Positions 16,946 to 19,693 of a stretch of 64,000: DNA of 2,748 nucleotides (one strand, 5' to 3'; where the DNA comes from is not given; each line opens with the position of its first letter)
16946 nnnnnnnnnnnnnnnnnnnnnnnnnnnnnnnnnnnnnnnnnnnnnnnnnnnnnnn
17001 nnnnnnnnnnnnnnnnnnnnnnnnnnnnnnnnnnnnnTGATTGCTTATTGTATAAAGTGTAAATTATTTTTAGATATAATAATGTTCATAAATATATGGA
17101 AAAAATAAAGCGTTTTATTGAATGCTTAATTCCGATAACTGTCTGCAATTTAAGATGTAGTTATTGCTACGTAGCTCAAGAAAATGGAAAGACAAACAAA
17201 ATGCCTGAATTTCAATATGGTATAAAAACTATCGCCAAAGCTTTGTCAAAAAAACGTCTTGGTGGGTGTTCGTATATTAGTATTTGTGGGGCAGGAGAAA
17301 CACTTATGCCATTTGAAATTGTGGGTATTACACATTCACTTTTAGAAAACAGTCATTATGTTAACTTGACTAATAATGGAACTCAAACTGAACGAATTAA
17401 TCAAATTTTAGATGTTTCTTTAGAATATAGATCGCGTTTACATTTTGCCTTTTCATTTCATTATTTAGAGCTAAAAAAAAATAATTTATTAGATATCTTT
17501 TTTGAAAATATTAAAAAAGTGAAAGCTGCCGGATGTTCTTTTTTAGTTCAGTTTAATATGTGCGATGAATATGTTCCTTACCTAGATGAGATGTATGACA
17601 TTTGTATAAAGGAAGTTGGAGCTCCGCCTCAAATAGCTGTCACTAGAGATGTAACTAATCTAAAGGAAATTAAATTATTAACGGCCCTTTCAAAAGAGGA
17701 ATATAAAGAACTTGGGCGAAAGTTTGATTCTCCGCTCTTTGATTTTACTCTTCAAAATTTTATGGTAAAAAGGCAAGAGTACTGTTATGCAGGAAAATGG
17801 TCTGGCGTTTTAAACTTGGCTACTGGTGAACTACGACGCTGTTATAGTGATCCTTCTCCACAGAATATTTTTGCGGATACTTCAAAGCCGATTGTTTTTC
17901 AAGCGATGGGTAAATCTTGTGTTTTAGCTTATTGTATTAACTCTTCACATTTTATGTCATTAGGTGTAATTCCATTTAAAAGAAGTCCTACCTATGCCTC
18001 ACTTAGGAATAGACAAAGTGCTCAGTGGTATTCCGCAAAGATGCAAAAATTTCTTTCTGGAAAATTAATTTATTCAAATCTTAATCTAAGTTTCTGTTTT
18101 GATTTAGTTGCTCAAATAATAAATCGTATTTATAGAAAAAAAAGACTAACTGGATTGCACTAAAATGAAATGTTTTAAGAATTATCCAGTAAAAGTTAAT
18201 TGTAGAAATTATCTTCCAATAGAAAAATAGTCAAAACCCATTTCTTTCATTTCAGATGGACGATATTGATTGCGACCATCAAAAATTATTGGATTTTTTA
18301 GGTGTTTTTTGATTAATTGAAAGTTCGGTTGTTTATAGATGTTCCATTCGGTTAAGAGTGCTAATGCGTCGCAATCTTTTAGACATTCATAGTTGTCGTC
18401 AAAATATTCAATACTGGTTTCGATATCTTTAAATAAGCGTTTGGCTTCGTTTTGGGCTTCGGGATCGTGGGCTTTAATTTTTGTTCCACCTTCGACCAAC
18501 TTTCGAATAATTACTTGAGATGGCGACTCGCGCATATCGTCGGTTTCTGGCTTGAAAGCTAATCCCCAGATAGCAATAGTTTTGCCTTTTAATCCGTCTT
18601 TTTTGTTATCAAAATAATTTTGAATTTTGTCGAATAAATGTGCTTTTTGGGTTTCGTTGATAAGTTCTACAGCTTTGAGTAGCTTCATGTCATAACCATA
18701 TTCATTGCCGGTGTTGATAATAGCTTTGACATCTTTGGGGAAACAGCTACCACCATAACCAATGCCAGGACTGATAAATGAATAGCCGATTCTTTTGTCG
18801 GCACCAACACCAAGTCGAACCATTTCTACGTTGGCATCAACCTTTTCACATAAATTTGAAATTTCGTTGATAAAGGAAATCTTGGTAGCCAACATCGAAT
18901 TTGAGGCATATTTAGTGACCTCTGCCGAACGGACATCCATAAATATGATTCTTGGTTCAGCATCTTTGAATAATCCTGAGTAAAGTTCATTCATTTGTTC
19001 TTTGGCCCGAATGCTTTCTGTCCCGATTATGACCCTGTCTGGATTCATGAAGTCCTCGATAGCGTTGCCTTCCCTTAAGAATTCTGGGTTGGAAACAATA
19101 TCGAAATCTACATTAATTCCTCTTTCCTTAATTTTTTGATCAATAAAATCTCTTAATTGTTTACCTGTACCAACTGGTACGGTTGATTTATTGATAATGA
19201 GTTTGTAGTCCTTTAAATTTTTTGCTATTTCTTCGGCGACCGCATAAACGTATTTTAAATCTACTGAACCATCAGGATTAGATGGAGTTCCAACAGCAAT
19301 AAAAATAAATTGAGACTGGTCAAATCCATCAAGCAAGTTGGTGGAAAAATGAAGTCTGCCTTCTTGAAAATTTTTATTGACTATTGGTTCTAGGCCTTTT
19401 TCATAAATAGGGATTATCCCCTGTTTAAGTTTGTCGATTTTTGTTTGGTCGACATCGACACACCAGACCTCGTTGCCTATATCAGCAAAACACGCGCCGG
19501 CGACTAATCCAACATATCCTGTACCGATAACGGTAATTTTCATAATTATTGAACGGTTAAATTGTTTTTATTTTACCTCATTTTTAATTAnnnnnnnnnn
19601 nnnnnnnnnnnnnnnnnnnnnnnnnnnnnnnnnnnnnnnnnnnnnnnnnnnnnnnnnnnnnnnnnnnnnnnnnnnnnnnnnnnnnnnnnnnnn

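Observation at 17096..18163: Radical SAM enzyme with a Cys-rich C-terminus between galE and ugd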

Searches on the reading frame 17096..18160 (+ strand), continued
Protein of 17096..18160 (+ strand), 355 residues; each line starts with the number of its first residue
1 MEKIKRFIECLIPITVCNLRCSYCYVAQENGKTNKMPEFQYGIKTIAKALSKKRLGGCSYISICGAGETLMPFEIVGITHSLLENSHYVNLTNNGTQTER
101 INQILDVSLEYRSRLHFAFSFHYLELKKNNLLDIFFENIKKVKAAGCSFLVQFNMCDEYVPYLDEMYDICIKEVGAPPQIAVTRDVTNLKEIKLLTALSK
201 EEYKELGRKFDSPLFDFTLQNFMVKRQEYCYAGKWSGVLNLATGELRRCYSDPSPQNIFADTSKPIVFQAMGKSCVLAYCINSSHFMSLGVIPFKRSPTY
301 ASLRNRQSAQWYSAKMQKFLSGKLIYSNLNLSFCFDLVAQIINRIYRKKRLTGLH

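Call 54: search_protein_families(library=pfam, proteins=[P0122, P0127, P0165, P0164, P0172, P0205, P0239, P0168, P0180, P0138], max_evalue=0.001)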
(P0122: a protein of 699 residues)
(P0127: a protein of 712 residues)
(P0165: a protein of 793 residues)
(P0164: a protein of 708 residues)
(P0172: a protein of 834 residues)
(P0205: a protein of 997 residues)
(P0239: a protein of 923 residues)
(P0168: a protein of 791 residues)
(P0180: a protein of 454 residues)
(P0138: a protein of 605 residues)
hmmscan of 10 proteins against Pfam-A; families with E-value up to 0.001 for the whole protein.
P0122 (699 aa): 2 families
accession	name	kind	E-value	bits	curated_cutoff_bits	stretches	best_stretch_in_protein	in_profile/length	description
PF04230.19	PS_pyruv_trans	-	1.6e-29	104.2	25.3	1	393-636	1-278/280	Polysaccharide pyruvyl transferase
PF04055.27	Radical_SAM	-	8.1e-05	23.3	29.5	1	12-147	2-142/166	Radical SAM superfamily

P0127 (712 aa): 2 families
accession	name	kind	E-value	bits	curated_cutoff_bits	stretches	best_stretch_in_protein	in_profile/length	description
PF04230.19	PS_pyruv_trans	-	2.6e-31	110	25.3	1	411-653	1-278/280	Polysaccharide pyruvyl transferase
PF04055.27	Radical_SAM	-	1.2e-08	35.8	29.5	1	12-166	2-162/166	Radical SAM superfamily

P0165 (793 aa): 3 families
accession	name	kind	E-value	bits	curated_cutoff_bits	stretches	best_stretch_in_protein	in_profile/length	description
PF04230.19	PS_pyruv_trans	-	2.7e-32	113.2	25.3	1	377-617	1-278/280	Polysaccharide pyruvyl transferase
PF04055.27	Radical_SAM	-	7e-07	30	29.5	1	14-104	4-97/166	Radical SAM superfamily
PF17675.6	APG6_N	-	0.00052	20.9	45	1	713-791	7-87/132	Apg6 coiled-coil region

P0164 (708 aa): 4 families
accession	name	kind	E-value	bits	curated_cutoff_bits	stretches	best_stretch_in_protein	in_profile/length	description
PF00535.33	Glycos_transf_2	-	2.8e-33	115.7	23.3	1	8-142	1-133/168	Glycosyl transferase family 2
PF04055.27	Radical_SAM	-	1.8e-10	41.7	29.5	1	386-481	1-99/166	Radical SAM superfamily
PF13641.12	Glyco_tranf_2_3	-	1.8e-07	31.9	27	1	7-129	3-129/230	Glycosyltransferase like family 2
PF10111.15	Glyco_tranf_2_2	-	2.7e-07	30.8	27.3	1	8-105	1-101/276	Glycosyltransferase like family 2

P0172 (834 aa): 6 families
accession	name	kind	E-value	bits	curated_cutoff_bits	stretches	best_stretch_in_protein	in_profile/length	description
PF08241.18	Methyltransf_11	-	2e-13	51.2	21.2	1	146-236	1-95/95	Methyltransferase domain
PF13489.12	Methyltransf_23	-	7.8e-12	45.7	27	1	141-242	22-122/164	Methyltransferase domain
PF13649.12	Methyltransf_25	-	8.8e-11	42.8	27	1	145-232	1-97/97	Methyltransferase domain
PF08242.18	Methyltransf_12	-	2.3e-08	35.1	30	1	146-234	1-98/98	Methyltransferase domain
PF13847.12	Methyltransf_31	-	4.1e-08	33.5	27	1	144-240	6-113/145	Methyltransferase domain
PF04055.27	Radical_SAM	-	1.3e-07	32.4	29.5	1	360-456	2-101/166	Radical SAM superfamily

P0205 (997 aa): 5 families
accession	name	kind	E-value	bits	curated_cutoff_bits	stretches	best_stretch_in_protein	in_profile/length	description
PF04230.19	PS_pyruv_trans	-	4.6e-33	115.8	25.3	1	352-597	1-278/280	Polysaccharide pyruvyl transferase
PF00535.33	Glycos_transf_2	-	3.6e-32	112.1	23.3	1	5-170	1-162/168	Glycosyl transferase family 2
PF13641.12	Glyco_tranf_2_3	-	3.8e-12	47.2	27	1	4-119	3-120/230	Glycosyltransferase like family 2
PF10111.15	Glyco_tranf_2_2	-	2e-09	37.8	27.3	1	5-108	1-104/276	Glycosyltransferase like family 2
PF04055.27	Radical_SAM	-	1.3e-06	29.1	29.5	1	684-816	6-142/166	Radical SAM superfamily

P0239 (923 aa): 3 families
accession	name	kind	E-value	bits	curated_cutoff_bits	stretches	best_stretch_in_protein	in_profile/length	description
PF04230.19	PS_pyruv_trans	-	1.8e-24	87.6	25.3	1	269-521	1-278/280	Polysaccharide pyruvyl transferase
PF00535.33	Glycos_transf_2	-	9.6e-09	35.8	23.3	1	2-49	75-122/168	Glycosyl transferase family 2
PF04055.27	Radical_SAM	-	2.2e-08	34.9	29.5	1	610-695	4-92/166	Radical SAM superfamily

P0168 (791 aa): 2 families
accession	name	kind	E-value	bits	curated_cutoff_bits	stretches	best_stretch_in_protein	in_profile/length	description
PF04230.19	PS_pyruv_trans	-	2.8e-31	109.9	25.3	1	488-732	1-278/280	Polysaccharide pyruvyl transferase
PF04055.27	Radical_SAM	-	9.5e-09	36.1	29.5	1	138-237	3-101/166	Radical SAM superfamily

P0180 (454 aa): 2 families
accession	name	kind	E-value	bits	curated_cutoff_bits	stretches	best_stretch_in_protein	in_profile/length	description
PF04055.27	Radical_SAM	-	7e-11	43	29.5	1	136-272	3-146/166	Radical SAM superfamily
PF13353.11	Fer4_12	-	0.00068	20.4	22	1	133-238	8-113/137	4Fe-4S single cluster domain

P0138 (605 aa): 1 family
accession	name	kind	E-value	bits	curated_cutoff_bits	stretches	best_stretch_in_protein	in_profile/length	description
PF04055.27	Radical_SAM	-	5.8e-13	49.8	29.5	1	264-421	1-164/166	Radical SAM superfamily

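Call 75: list_cluster_members(proteins=[P0001, P0116, P0111, P0122])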
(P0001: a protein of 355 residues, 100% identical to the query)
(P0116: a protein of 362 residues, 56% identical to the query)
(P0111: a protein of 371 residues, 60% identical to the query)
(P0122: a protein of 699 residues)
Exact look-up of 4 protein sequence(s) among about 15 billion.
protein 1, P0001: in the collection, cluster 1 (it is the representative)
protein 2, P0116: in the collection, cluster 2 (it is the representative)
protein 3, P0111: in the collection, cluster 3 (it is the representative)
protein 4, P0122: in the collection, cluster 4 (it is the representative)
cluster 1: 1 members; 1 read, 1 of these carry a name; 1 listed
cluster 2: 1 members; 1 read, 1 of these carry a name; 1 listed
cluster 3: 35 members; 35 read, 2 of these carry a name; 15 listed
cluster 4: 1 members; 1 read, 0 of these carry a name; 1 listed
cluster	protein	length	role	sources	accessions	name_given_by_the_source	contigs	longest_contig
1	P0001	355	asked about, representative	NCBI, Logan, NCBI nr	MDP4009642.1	MAG: radical SAM protein [Candidatus Shapirobacteria bacterium] | radical SAM protein [Candidatus Shapirobacteria bacterium]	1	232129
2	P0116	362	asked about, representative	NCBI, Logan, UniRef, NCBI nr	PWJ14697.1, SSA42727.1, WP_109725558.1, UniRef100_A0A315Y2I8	radical SAM protein [Ruminococcus flavefaciens] | Radical SAM family protein n=1 Tax=Ruminococcus flavefaciens TaxID=1265 ...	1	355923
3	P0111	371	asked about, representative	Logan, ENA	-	-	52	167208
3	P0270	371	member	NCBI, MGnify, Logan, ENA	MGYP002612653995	CR=1 FL=1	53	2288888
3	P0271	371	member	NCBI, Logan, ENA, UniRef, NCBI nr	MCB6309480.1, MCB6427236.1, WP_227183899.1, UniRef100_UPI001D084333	radical SAM protein [Mediterraneibacter glycyrrhizinilyticus] | radical SAM protein n=1 Tax=Mediterraneibacter glycyrrhizinilyticus TaxID=342942 ...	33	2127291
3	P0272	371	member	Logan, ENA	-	-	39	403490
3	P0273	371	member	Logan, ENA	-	-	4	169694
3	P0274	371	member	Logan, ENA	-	-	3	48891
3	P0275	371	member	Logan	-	-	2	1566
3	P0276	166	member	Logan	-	-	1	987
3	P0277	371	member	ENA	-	-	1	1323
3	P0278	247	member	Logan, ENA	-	-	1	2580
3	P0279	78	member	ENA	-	-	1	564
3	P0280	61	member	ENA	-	-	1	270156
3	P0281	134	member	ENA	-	-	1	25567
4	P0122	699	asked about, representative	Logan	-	-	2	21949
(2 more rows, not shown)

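Call 76: find_encoding_contigs(protein=P0122, flank=8000, max_places=1)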
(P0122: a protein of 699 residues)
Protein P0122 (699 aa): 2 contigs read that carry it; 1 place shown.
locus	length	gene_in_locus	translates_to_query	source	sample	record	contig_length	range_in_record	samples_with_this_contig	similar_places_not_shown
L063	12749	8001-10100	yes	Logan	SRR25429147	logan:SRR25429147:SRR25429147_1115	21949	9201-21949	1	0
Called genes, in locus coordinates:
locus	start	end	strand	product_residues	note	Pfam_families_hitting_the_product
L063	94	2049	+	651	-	PF01757:Acyl_transf_3, PF04991:LicD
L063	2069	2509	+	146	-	PF01467:CTP_transf_like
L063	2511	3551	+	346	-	PF00733:Asn_synthase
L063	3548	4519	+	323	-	PF00535:Glycos_transf_2, PF13641:Glyco_tranf_2_3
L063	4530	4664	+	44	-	PF00535:Glycos_transf_2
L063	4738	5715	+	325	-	PF00535:Glycos_transf_2, PF10111:Glyco_tranf_2_2, PF13641:Glyco_tranf_2_3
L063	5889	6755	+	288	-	PF01061:ABC2_membrane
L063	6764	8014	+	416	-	PF00005:ABC_tran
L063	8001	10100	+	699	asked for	PF04230:PS_pyruv_trans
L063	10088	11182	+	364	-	PF00535:Glycos_transf_2, PF10111:Glyco_tranf_2_2, PF13641:Glyco_tranf_2_3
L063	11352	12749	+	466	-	?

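Call 80: search_protein_families(library=pfam, proteins=[P0141, P0159, P0144, P0184, P0137, P0146, P0252, P0257, P0133], max_evalue=0.01)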
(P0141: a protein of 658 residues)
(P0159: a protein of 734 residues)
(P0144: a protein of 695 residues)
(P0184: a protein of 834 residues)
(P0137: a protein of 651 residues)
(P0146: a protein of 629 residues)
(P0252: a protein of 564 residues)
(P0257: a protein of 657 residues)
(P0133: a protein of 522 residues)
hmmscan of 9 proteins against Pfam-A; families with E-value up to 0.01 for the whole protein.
P0141 (658 aa): 7 families
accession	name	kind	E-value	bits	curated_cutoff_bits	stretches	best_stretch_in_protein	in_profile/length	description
PF04055.27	Radical_SAM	-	7.3e-11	43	29.5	1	13-149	2-142/166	Radical SAM superfamily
PF13472.12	Lipase_GDSL_2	-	3.2e-10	41.2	32.9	1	346-515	2-178/178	GDSL-like Lipase/Acylhydrolase family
PF13353.11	Fer4_12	-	8e-05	23.4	22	0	14-113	11-106/137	4Fe-4S single cluster domain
PF17836.7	PglD_N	-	0.00022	22.1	23.4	1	558-634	1-75/78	PglD N-terminal domain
PF00657.28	Lipase_GDSL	-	0.00058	20.5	23.6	0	379-519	62-207/208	GDSL-like Lipase/Acylhydrolase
PF02558.23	ApbA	-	0.0032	17.5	22.2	1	559-641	1-93/150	Ketopantoate reductase PanE/ApbA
PF01488.26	Shikimate_DH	-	0.0082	16.7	24.3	0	548-623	4-82/138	Shikimate / quinate 5-dehydrogenase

P0159 (734 aa): 1 family
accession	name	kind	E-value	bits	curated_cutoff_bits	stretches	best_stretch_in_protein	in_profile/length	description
PF04055.27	Radical_SAM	-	4e-08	34.1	29.5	1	11-111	1-100/166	Radical SAM superfamily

P0144 (695 aa): 2 families
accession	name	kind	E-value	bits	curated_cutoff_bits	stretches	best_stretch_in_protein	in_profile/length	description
PF08759.17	GT-D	-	5.1e-88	295.1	27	1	445-668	1-224/225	Glycosyltransferase GT-D fold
PF04055.27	Radical_SAM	-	4.7e-13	50.1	29.5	1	12-112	2-105/166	Radical SAM superfamily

P0184 (834 aa): 4 families
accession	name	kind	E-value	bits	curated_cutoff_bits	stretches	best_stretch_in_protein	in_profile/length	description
PF04055.27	Radical_SAM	-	3.1e-09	37.7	29.5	1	15-146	5-140/166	Radical SAM superfamily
PF13847.12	Methyltransf_31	-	0.0014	18.7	27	1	660-709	62-111/145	Methyltransferase domain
PF13353.11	Fer4_12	-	0.0033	18.1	22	1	14-85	12-76/137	4Fe-4S single cluster domain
PF13489.12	Methyltransf_23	-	0.0054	16.9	27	0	582-706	15-115/164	Methyltransferase domain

P0137 (651 aa): 1 family
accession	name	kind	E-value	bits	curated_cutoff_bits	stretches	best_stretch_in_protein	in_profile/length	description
PF04055.27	Radical_SAM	-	7.8e-09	36.4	29.5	1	12-150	1-142/166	Radical SAM superfamily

P0146 (629 aa): 2 families
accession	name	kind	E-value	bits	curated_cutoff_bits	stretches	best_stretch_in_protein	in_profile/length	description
PF05050.19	Methyltransf_21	-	2.1e-19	70.7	22.7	1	455-608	8-173/173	Methyltransferase FkbM domain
PF04055.27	Radical_SAM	-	1.5e-10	42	29.5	1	14-151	3-145/166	Radical SAM superfamily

P0252 (564 aa): 2 families
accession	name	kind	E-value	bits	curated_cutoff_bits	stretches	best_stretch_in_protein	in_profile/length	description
PF01522.26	Polysacc_deac_1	-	1.9e-17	63.8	23.1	1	46-167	3-122/124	Polysaccharide deacetylase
PF04055.27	Radical_SAM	-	1.1e-06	29.4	29.5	1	217-308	7-98/166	Radical SAM superfamily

P0257 (657 aa): 3 families
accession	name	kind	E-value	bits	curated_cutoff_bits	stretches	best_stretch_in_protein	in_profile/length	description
PF04055.27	Radical_SAM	-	8e-08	33.1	29.5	1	338-429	3-97/166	Radical SAM superfamily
PF13472.12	Lipase_GDSL_2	-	6.6e-07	30.4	32.9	1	73-161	83-175/178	GDSL-like Lipase/Acylhydrolase family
PF02629.25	CoA_binding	-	0.0093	17.1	22.3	0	210-289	7-91/97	CoA binding domain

P0133 (522 aa): 2 families
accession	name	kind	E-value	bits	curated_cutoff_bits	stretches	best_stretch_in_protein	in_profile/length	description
PF04055.27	Radical_SAM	-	1.2e-06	29.2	29.5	1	12-110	2-102/166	Radical SAM superfamily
PF13472.12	Lipase_GDSL_2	-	0.0028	18.6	32.9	1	412-500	85-172/178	GDSL-like Lipase/Acylhydrolase family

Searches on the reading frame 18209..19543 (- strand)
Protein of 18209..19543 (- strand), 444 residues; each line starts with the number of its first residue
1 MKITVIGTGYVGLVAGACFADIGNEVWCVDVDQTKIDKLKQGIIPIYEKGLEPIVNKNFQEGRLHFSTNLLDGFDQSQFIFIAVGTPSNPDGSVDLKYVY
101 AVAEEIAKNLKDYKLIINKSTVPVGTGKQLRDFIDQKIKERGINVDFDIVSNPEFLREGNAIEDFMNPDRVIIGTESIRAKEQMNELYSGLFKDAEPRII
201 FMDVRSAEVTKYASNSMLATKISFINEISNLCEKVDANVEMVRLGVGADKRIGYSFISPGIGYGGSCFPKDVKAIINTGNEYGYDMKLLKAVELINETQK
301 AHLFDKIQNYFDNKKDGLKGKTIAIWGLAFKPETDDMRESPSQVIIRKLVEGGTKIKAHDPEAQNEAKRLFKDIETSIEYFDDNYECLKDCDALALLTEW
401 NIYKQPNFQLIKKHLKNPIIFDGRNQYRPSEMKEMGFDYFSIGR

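Call 6: search_protein_families(library=pfam, proteins=[window:18209-19543:-], max_evalue=0.001)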
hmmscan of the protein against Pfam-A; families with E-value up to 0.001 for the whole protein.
window:18209-19543:- (444 aa): 5 families
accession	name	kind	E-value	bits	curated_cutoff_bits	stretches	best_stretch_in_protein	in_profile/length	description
PF03721.20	UDPG_MGDP_dh_N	-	3.6e-67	226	27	1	1-187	1-187/187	UDP-glucose/GDP-mannose dehydrogenase family, NAD binding domain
PF00984.24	UDPG_MGDP_dh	-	2.3e-36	124.2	25.4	1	205-297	1-93/94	UDP-glucose/GDP-mannose dehydrogenase family, central domain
PF03720.21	UDPG_MGDP_dh_C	-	1.8e-30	105.8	30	1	324-428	1-102/103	UDP-glucose/GDP-mannose dehydrogenase family, UDP binding domain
PF00070.33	Pyr_redox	-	0.00061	20.7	22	0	2-31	1-30/82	Pyridine nucleotide-disulphide oxidoreductase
PF02737.24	3HCDH_N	-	0.00097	19.5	22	0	2-48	1-47/180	3-hydroxyacyl-CoA dehydrogenase, NAD binding domain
